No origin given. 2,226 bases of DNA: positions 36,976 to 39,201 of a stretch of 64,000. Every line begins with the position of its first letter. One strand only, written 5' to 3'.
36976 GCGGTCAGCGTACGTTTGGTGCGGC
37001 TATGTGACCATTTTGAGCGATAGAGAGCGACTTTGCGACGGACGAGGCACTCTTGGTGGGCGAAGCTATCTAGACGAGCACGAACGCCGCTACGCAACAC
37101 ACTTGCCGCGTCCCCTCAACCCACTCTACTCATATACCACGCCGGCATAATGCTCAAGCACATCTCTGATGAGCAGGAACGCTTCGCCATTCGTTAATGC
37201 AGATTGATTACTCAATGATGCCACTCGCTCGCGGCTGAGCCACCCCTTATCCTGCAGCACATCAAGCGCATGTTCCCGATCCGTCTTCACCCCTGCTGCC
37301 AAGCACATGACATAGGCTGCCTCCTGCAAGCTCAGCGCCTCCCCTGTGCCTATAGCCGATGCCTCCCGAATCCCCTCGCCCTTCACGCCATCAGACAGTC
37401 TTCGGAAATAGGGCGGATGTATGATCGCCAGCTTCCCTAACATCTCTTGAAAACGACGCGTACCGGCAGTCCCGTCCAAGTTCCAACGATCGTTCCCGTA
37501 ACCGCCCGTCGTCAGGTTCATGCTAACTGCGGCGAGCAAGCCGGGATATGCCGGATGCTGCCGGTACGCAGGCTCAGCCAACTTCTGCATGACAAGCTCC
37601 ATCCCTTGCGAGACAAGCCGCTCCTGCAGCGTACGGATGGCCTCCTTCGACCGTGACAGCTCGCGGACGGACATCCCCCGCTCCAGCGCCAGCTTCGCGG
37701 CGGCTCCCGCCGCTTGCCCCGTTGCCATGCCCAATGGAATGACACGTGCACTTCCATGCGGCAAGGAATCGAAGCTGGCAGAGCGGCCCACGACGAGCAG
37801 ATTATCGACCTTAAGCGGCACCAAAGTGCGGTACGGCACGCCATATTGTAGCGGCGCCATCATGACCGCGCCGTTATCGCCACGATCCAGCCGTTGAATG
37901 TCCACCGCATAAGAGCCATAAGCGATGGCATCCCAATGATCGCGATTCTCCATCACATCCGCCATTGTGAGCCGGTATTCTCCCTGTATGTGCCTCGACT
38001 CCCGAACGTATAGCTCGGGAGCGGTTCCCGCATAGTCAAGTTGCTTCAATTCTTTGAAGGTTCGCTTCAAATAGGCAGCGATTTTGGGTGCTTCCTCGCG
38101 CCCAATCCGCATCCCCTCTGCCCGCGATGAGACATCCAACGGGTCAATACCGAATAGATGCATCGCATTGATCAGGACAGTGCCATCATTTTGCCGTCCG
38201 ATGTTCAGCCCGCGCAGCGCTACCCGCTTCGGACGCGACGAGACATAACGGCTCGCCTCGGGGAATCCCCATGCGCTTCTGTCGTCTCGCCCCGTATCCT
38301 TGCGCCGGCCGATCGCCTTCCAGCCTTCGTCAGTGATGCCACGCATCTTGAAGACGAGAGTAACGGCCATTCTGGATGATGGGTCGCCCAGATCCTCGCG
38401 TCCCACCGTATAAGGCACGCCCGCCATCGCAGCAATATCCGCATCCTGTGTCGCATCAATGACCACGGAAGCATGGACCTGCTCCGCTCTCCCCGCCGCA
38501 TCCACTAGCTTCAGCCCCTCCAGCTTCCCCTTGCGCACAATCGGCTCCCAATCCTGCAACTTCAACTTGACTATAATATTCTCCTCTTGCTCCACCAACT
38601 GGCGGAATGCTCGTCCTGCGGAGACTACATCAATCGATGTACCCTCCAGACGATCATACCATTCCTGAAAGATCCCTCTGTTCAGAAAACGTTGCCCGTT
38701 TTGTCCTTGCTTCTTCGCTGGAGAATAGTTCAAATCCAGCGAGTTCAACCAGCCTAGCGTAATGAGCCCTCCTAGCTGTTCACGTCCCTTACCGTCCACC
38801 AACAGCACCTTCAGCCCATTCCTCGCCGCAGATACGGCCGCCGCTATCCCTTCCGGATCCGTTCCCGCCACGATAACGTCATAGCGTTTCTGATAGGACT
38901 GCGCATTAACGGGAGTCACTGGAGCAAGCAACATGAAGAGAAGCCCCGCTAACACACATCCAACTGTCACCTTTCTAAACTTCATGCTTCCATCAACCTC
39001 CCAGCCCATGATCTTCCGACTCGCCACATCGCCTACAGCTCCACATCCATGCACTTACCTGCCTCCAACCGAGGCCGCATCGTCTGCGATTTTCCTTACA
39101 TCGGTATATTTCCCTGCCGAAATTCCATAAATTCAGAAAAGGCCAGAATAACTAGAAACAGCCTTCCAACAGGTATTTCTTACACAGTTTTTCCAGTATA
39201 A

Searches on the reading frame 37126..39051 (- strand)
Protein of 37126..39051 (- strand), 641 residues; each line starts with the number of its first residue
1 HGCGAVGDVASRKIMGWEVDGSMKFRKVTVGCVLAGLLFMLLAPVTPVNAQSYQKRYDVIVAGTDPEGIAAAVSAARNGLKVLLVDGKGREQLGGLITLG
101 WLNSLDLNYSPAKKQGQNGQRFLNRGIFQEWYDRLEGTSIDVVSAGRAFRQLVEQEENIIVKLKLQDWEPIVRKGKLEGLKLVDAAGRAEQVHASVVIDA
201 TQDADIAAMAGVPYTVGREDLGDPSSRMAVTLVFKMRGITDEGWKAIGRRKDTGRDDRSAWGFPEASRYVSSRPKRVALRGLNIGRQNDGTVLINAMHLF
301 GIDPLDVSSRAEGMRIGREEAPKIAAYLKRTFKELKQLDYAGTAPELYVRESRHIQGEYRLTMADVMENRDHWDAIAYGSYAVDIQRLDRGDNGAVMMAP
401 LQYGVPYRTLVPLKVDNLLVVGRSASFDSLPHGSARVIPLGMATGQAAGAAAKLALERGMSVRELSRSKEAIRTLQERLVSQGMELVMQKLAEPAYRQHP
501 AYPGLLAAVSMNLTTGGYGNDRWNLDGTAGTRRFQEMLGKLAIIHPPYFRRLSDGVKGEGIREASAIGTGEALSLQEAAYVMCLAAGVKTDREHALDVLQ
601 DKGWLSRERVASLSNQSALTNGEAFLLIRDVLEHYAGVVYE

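Call 27: search_protein_families(library=pfam, proteins=[window:37126-39051:-], max_evalue=0.0001)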
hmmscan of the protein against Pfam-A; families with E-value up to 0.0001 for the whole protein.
window:37126-39051:- (641 aa): 1 family
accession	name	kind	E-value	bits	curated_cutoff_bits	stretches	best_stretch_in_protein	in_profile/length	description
PF12831.13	FAD_oxidored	-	8.5e-91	305.7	27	1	58-479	1-416/416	FAD dependent oxidoreductase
